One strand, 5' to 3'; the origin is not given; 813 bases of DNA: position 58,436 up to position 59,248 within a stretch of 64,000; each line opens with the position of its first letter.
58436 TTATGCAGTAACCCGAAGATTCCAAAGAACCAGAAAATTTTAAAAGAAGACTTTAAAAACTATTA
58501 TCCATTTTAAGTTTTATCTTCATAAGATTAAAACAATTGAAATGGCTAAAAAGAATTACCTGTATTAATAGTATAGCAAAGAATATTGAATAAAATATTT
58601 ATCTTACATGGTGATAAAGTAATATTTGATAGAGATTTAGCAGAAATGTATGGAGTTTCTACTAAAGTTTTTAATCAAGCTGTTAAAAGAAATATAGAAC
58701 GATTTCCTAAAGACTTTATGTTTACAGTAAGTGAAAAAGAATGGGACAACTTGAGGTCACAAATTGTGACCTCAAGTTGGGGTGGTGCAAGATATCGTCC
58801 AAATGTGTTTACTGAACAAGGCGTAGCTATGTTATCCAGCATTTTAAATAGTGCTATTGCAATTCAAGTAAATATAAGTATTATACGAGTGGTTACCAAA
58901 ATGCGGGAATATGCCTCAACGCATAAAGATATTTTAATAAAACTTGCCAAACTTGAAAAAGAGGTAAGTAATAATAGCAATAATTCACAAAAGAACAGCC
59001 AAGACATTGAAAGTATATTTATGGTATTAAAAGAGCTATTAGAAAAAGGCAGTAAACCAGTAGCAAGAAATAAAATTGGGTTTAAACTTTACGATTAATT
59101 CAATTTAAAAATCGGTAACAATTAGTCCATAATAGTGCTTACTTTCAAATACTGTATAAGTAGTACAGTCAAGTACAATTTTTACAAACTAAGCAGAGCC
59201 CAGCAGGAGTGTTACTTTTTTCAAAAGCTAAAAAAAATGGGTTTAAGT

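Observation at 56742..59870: Approx. 3-kb accessory islet (XRE regulator, YefM-YoeB, ORF6N protein, lipoprotein) between the ROK kinase and ispH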

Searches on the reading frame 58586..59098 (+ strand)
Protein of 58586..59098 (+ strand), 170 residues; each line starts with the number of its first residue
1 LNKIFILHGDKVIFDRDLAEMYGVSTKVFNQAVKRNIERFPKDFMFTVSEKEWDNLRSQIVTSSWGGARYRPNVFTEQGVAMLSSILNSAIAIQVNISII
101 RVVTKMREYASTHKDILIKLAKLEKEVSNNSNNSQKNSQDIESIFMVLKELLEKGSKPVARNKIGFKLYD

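Call 6: search_protein_families(library=pfam, proteins=[window:58586-59098:+], max_evalue=0.01)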
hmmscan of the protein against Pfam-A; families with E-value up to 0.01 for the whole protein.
window:58586-59098:+ (170 aa): 2 families
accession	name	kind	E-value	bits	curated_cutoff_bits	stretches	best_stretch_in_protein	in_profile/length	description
PF10543.14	ORF6N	-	3.5e-33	114.2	27.8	1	2-86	1-86/86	ORF6N domain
PF10174.14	Cast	-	0.0046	15.7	29.1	1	104-151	544-591/766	RIM-binding protein of the cytomatrix active zone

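Call 7: search_protein_families(library=padloc, proteins=[window:58586-59098:+], max_evalue=0.01)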
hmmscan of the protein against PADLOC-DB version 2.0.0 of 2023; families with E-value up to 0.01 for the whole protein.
window:58586-59098:+ (170 aa): 4 families
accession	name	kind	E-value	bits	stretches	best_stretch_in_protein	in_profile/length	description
PDLC04856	PDC-S05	-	4.2e-55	184.2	1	1-166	13-175/177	-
PDLC04869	PDC-S05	-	2.4e-51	172.8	1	2-150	19-166/306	-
PDLC04849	PDC-S05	-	1.8e-35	120.3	1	2-144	12-150/183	-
PDLC03794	RTasSLATT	-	0.0068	14.2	1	81-136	57-111/176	DRT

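Call 14: find_encoding_contigs(protein=window:58586-59098:+, flank=10000, max_places=10)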
Protein window:58586-59098:+ (170 aa): 6 contigs read that carry it; 2 places shown.
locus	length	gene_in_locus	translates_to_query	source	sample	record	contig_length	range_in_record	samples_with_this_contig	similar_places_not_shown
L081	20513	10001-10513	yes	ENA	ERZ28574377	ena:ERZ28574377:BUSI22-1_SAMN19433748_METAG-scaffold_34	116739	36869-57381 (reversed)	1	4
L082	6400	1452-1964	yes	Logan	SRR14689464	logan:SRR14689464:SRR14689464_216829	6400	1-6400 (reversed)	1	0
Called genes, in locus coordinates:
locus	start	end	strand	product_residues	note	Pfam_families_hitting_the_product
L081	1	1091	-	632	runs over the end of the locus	PF00005:ABC_tran, PF02463:SMC_N (faint), PF13555:AAA_29 (faint), PF13304:AAA_21 (faint), PF12848:ABC_tran_Xtn, PF00005:ABC_tran, PF16326:ABC_tran_CTD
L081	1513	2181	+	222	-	PF01128:IspD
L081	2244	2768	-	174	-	-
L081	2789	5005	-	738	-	PF18072:FGAR-AT_linker, PF00586:AIRS, PF02769:AIRS_C, PF00586:AIRS, PF02769:AIRS_C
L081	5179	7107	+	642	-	PF07690:MFS_1 (weak)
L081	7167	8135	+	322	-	PF00480:ROK, PF01869:BcrAD_BadFG (faint)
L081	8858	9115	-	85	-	PF06769:YoeB_toxin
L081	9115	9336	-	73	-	-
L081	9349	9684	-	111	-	PF12844:HTH_19, PF01381:HTH_3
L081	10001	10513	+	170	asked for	PF10543:ORF6N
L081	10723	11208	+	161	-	-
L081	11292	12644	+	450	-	PF02401:LYTB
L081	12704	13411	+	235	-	PF13505:OMP_b-brl, PF13568:OMP_b-brl_2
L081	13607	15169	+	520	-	PF12072:RNase_Y_N, PF01966:HD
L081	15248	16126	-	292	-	PF01513:NAD_kinase, PF20143:NAD_kinase_C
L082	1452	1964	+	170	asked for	PF10543:ORF6N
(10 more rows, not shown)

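Call 20: search_protein_families(library=ncbifam, proteins=[window:58586-59098:+], max_evalue=0.1)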
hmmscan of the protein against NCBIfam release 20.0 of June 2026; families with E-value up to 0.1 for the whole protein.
window:58586-59098:+ (170 aa): 0 families

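Call 21: search_protein_families(library=phrogs, proteins=[window:58586-59098:+], max_evalue=0.01)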
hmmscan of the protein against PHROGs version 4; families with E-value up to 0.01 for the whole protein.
window:58586-59098:+ (170 aa): 7 families
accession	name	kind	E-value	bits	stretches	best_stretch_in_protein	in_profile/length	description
phrog_4792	-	transcription regulation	1.7e-23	84.6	1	3-115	16-132/268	anti-repressor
phrog_373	-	transcription regulation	6.4e-10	39.9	1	3-137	90-218/373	anti-repressor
phrog_1726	-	transcription regulation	1.1e-07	33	1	9-138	14-153/264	anti-repressor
phrog_7755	-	transcription regulation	8e-05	23.2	1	8-109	130-231/282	anti-repressor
phrog_2379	-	transcription regulation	0.00011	23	1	12-98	20-110/187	anti-repressor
phrog_1760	-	transcription regulation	0.00031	21.5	1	11-95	19-107/232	anti-repressor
phrog_63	-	transcription regulation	0.00049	20.5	1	4-132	124-248/431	anti-repressor Ant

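Call 33: find_homologous_proteins(query=window:58586-59098:+, max_evalue=1e-10)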
Query window:58586-59098:+ (170 aa): 8000 proteins with E <= 1e-10 among 8000 candidates; the best 120 are listed.
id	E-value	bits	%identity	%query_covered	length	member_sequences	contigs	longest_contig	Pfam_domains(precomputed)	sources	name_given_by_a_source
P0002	2.2e-103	361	100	100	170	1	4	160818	PF10543.15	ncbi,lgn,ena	-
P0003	6.5e-76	271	75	100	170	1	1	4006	PF10543.15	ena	-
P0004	7.6e-76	271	75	100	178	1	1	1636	PF10543.15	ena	-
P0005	7.6e-76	271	75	100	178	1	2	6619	PF10543.15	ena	-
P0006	7.6e-76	271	75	100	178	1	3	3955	PF10543.15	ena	-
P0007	9.7e-76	271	75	100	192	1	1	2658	PF10543.15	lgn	-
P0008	9.7e-76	271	75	100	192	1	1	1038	PF10543.15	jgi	-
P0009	1.4e-75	270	76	100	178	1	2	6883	PF10543.15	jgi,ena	jgi:hypothetical protein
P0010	2.2e-75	270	71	100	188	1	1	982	PF10543.15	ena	-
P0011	4.2e-75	269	76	100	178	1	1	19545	PF10543.15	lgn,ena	-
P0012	5.7e-75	268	75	100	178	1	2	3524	PF10543.15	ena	-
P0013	6.2e-75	268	76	100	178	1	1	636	PF10543.15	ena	-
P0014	1.9e-74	267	76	100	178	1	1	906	PF10543.15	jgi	jgi:hypothetical protein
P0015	4.0e-74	266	75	100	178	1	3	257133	PF10543.15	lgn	-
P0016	6.8e-74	265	74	100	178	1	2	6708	PF10543.15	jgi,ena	jgi:hypothetical protein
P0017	7.2e-74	265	74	100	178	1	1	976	PF10543.15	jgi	jgi:hypothetical protein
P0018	8.7e-74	265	75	100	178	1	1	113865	PF10543.15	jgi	jgi:hypothetical protein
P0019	1.0e-73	264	76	100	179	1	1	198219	PF10543.15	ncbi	-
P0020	3.6e-73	263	75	100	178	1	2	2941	PF10543.15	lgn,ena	-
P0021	3.6e-73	263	75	98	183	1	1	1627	PF10543.15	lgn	-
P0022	1.1e-72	261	75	99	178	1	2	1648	PF10543.15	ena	-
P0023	1.2e-72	261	74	100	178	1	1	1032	PF10543.15,PF09669.16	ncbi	-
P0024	1.5e-72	261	72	100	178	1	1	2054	PF10543.15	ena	-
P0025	1.8e-72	260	72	100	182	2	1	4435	PF10543.15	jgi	jgi:hypothetical protein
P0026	2.2e-72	260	73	100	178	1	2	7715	PF10543.15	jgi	jgi:hypothetical protein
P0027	2.2e-72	260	73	100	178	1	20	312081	PF10543.15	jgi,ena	jgi:hypothetical protein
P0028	3.9e-72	259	73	100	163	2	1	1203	PF10543.15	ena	-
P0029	4.2e-72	259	73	100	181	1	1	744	PF10543.15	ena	-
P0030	4.2e-72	259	72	100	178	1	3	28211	PF10543.15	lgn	-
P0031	4.5e-72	259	73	100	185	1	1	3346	PF10543.15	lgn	-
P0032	5.4e-72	259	74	100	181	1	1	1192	PF10543.15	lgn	-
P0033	6.1e-72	259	73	100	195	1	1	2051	PF10543.15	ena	-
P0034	6.5e-72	258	74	100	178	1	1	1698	PF10543.15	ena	-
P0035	1.5e-71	257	72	100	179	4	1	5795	PF10543.15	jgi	jgi:hypothetical protein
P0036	1.5e-71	257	74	100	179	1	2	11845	PF10543.15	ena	-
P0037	1.5e-71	257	73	100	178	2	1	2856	PF10543.15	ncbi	-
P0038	2.0e-71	257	71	100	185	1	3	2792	PF10543.15,PF09669.16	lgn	-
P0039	2.3e-71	257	73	100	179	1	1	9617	PF10543.15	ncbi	-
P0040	2.4e-71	257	74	98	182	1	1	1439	PF10543.15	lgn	-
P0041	2.6e-71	256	71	100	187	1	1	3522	PF10543.15,PF09669.16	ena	-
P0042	3.2e-71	256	72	100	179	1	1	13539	PF10543.15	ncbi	-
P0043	3.5e-71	256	72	100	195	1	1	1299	PF10543.15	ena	-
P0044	4.0e-71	256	72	100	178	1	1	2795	PF10543.15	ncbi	-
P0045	4.1e-71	256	72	100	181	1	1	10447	PF10543.15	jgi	jgi:hypothetical protein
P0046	4.2e-71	256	71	100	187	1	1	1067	PF10543.15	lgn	-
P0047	4.3e-71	256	72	100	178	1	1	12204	PF10543.15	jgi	jgi:hypothetical protein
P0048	7.2e-71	255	71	100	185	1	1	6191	PF10543.15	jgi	jgi:phage regulator Rha-like protein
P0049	8.4e-71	255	72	100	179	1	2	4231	PF10543.15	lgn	-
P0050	1.0e-70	255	71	100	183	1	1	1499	PF10543.15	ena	-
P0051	1.1e-70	254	72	100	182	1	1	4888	PF10543.15,PF09669.16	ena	-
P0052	1.1e-70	254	73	100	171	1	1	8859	PF10543.15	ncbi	-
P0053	1.3e-70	254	74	100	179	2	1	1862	PF10543.15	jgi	jgi:hypothetical protein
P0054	1.4e-70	254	70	100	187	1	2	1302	PF10543.15,PF09669.16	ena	-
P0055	1.6e-70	254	69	100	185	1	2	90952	PF10543.15,PF09669.16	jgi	jgi:phage regulator Rha-like protein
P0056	1.7e-70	254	73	95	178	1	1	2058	PF10543.15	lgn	-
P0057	1.9e-70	254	70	100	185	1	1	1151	PF10543.15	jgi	jgi:phage regulator Rha-like protein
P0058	2.0e-70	254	71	100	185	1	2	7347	PF10543.15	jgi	jgi:phage regulator Rha-like protein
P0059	2.6e-70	253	73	100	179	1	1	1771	PF10543.15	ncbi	-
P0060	2.7e-70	253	73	100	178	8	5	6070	PF10543.15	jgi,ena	jgi:hypothetical protein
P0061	3.0e-70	253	69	100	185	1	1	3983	PF10543.15,PF09669.16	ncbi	-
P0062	3.0e-70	253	74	98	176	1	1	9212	PF10543.15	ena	-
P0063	3.5e-70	253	71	100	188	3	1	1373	PF10543.15,PF09669.16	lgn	-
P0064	3.6e-70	253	70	100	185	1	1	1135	PF10543.15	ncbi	-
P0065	4.1e-70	253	70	100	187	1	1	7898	PF10543.15,PF09669.16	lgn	-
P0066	4.2e-70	253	73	98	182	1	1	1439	PF10543.15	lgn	-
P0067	4.3e-70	253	77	95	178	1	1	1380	PF10543.15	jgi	jgi:hypothetical protein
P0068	6.2e-70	252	72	99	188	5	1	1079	PF10543.15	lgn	-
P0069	7.4e-70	252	72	98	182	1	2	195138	PF10543.15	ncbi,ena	-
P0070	7.5e-70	252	71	100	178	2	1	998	PF10543.15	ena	-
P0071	8.2e-70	252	70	100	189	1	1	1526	PF10543.15,PF09669.16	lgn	-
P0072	9.1e-70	251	70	100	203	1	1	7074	PF10543.15,PF09669.16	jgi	jgi:phage regulator Rha-like protein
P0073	9.3e-70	251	72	99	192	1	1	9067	PF10543.15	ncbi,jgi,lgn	jgi:hypothetical protein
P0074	9.7e-70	251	69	100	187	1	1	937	PF10543.15,PF09669.16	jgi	jgi:hypothetical protein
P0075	1.1e-69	251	72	100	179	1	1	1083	PF10543.15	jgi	jgi:hypothetical protein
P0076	1.1e-69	251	71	100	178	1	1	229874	PF10543.15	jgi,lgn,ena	-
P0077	1.1e-69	251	72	100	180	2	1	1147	PF10543.15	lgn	-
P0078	1.2e-69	251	71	100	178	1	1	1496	PF10543.15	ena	-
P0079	1.3e-69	251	70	99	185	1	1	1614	PF10543.15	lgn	-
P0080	1.9e-69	250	71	100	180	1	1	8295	PF10543.15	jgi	jgi:hypothetical protein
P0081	2.1e-69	250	71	100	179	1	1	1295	PF10543.15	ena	-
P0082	2.2e-69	250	71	100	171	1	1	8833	PF10543.15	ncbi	-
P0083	2.8e-69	250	71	100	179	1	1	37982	PF10543.15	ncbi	-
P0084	3.0e-69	250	69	100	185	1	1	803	PF10543.15,PF09669.16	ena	-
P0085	3.1e-69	250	72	98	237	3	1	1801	PF10543.15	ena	-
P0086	3.5e-69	250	69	100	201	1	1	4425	PF10543.15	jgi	jgi:hypothetical protein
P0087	4.2e-69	249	69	100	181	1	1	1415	PF10543.15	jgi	-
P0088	4.6e-69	249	77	93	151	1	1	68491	PF10543.15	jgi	jgi:ORF6N domain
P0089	4.9e-69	249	71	100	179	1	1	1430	PF10543.15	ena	-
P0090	5.1e-69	249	69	100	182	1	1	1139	PF10543.15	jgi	jgi:hypothetical protein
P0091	6.2e-69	249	69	100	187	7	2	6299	PF10543.15,PF09669.16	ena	-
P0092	6.2e-69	249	69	100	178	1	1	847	PF10543.15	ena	-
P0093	8.2e-69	248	69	100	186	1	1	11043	PF10543.15,PF09669.16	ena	-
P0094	8.6e-69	248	70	98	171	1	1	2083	PF10543.15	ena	-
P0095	9.5e-69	248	71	100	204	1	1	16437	PF10543.15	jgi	jgi:hypothetical protein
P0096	1.0e-68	248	69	100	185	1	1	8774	PF10543.15,PF09669.16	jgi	jgi:phage regulator Rha-like protein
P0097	1.1e-68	248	70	100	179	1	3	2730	PF10543.15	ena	-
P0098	1.1e-68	248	69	100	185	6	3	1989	PF10543.15,PF09669.16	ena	-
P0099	1.3e-68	248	68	100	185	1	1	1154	PF10543.15,PF09669.16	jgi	jgi:phage regulator Rha-like protein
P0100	1.7e-68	247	68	100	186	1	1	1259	PF10543.15,PF09669.16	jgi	-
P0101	2.3e-68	247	70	100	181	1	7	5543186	PF10543.15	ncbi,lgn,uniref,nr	ncbi:ORF6N domain-containing protein [Niabella yanshanensis]|uniref:ORF6N domain-containing protein 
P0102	2.7e-68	247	69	100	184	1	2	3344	PF10543.15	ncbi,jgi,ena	-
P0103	2.8e-68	247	71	98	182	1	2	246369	PF10543.15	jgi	jgi:hypothetical protein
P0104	3.4e-68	246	67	100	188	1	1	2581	PF10543.15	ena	-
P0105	3.8e-68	246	68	100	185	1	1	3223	PF10543.15,PF09669.16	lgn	-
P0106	4.0e-68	246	70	98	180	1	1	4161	PF10543.15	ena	-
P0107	4.2e-68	246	71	99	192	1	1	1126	PF10543.15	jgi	jgi:hypothetical protein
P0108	4.3e-68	246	70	100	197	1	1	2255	PF10543.15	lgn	-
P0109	4.3e-68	246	71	98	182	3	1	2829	PF10543.15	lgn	-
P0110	5.3e-68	246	76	93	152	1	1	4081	PF10543.15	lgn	-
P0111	5.6e-68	246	71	98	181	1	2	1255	PF10543.15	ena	-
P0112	6.0e-68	246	68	98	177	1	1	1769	PF10543.15,PF09669.16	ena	-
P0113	6.4e-68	245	72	98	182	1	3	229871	PF10543.15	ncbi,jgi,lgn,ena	-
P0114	6.6e-68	245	71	100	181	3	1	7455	PF10543.15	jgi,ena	-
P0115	6.8e-68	245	69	98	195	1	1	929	PF10543.15,PF09669.16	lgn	-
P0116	7.2e-68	245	68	98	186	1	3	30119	PF10543.15,PF09669.16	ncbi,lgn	-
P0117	7.9e-68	245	67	100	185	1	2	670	PF10543.15,PF09669.16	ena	-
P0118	8.0e-68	245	68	100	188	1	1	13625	PF10543.15,PF09669.16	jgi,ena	-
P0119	1.1e-67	245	71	98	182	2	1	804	PF10543.15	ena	-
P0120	1.1e-67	245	68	100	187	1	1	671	PF10543.15,PF09669.16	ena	-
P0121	1.3e-67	244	69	100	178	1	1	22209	PF10543.15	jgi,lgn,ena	-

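Call 34: find_encoding_contigs(protein=P0027, flank=6000, max_places=8)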
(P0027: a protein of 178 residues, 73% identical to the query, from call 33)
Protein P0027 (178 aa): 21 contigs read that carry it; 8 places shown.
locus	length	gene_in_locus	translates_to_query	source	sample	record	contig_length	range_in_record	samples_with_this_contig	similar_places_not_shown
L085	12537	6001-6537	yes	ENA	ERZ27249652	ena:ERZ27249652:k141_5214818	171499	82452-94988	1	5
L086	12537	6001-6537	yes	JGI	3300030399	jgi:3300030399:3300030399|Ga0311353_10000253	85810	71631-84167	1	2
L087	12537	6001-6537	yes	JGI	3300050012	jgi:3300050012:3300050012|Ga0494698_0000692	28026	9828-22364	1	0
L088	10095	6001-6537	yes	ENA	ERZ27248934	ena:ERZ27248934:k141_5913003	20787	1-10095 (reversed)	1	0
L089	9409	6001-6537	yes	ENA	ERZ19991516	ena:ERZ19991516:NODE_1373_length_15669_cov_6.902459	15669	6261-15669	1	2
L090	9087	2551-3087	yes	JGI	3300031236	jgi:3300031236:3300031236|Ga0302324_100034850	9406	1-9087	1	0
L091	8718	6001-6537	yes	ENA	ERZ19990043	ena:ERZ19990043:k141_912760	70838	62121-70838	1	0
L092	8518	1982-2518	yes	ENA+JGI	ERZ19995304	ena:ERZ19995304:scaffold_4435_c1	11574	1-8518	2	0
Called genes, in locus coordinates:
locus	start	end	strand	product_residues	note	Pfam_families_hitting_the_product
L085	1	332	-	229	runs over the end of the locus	-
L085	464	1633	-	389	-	PF00817:IMS, PF11799:IMS_C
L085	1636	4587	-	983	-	PF02811:PHP, PF07733:DNA_pol3_alpha, PF17657:DNA_pol3_finger, PF14579:HHH_6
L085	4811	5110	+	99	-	PF00589:Phage_integrase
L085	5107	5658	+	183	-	PF02899:Phage_int_SAM_1, PF13495:Phage_int_SAM_4 (weak), PF00589:Phage_integrase (weak)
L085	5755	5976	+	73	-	-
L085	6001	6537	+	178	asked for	PF10543:ORF6N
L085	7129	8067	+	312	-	-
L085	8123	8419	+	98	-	-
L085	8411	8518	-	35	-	-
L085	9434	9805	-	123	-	-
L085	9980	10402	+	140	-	PF07291:MauE (weak), PF07681:DoxX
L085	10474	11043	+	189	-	PF00857:Isochorismatase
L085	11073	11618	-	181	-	PF05163:DinB (weak), PF04978:MST, PF12867:DinB_2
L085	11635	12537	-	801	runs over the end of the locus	PF07715:Plug (faint), PF14905:OMP_b-brl_3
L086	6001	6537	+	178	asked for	PF10543:ORF6N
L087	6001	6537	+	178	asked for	PF10543:ORF6N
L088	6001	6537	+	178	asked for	PF10543:ORF6N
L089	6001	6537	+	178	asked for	PF10543:ORF6N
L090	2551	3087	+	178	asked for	PF10543:ORF6N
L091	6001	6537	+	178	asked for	PF10543:ORF6N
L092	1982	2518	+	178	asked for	PF10543:ORF6N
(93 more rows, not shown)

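Call 35: find_encoding_contigs(protein=P0019, flank=6000, max_places=4)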
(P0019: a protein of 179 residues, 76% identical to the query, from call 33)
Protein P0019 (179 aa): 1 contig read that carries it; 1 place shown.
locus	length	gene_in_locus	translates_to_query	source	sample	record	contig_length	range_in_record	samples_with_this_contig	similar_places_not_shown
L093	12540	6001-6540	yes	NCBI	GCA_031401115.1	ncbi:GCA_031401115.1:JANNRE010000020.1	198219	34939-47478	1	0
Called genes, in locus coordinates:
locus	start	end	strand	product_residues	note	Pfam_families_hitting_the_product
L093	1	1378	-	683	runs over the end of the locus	PF10602:RPN7 (faint), PF13428:TPR_14 (faint), PF13424:TPR_12, PF13424:TPR_12, PF07536:HWE_HK (weak), PF07568:HisKA_2, PF13581:HATPase_c_2 (weak), PF02518:HATPase_c (weak), +5 more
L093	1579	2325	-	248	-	PF00072:Response_reg, PF04397:LytTR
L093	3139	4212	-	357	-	-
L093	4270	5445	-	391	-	PF01244:Peptidase_M19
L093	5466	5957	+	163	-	PF13673:Acetyltransf_10, PF00583:Acetyltransf_1, PF13508:Acetyltransf_7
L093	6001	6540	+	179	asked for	PF10543:ORF6N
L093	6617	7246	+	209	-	PF00027:cNMP_binding, PF13545:HTH_Crp_2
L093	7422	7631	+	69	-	PF11127:YgaP-like_TM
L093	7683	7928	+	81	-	-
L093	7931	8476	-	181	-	-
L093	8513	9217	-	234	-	-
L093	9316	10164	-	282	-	PF20584:DUF6787 (weak), PF00551:Formyl_trans_N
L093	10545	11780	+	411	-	PF22113:Mtrc-MtrF_II-IV_dom (faint), PF00034:Cytochrom_C, PF02085:Cytochrom_CIII (faint), PF13442:Cytochrome_CBB3, PF14522:Cytochrome_C7 (faint), PF14537:Cytochrom_c3_2 (faint)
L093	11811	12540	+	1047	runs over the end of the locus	PF00384:Molybdopterin (faint), PF12797:Fer4_2 (weak), PF12837:Fer4_6 (faint), PF12838:Fer4_7, PF13183:Fer4_8 (faint), PF13237:Fer4_10 (faint), PF25160:LdpA_Fe-S-bd (faint), PF13247:Fer4_11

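Call 36: find_encoding_contigs(protein=P0015, flank=6000, max_places=4)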
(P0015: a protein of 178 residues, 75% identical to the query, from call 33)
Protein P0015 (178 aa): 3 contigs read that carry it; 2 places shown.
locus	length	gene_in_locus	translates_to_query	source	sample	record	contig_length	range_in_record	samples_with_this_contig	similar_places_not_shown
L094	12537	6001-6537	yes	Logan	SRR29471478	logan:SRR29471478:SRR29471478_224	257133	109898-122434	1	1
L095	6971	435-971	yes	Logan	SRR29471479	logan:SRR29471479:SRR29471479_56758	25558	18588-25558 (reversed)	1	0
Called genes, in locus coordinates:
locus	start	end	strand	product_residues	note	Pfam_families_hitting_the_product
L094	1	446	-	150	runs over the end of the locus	PF00254:FKBP_C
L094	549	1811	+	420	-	PF07075:NamZ_N, PF20732:NamZ_C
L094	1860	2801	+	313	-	PF00551:Formyl_trans_N, PF02911:Formyl_trans_C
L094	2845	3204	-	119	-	-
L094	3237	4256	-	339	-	PF01476:LysM (weak)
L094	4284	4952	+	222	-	PF01693:Cauli_VI, PF00075:RNase_H (weak)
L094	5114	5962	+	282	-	-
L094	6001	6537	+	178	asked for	PF10543:ORF6N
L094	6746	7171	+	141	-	-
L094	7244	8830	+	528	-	PF20154:LNT_N, PF00795:CN_hydrolase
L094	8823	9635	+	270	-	PF00561:Abhydrolase_1, PF12146:Hydrolase_4, PF12697:Abhydrolase_6, PF03096:Ndr (weak)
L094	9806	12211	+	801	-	PF19081:Ig_7 (faint), PF19408:PKD_6, PF13585:CHU_C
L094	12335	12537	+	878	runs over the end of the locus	PF00801:PKD (faint), PF18911:PKD_4, PF13585:CHU_C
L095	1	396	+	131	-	?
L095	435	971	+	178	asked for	PF10543:ORF6N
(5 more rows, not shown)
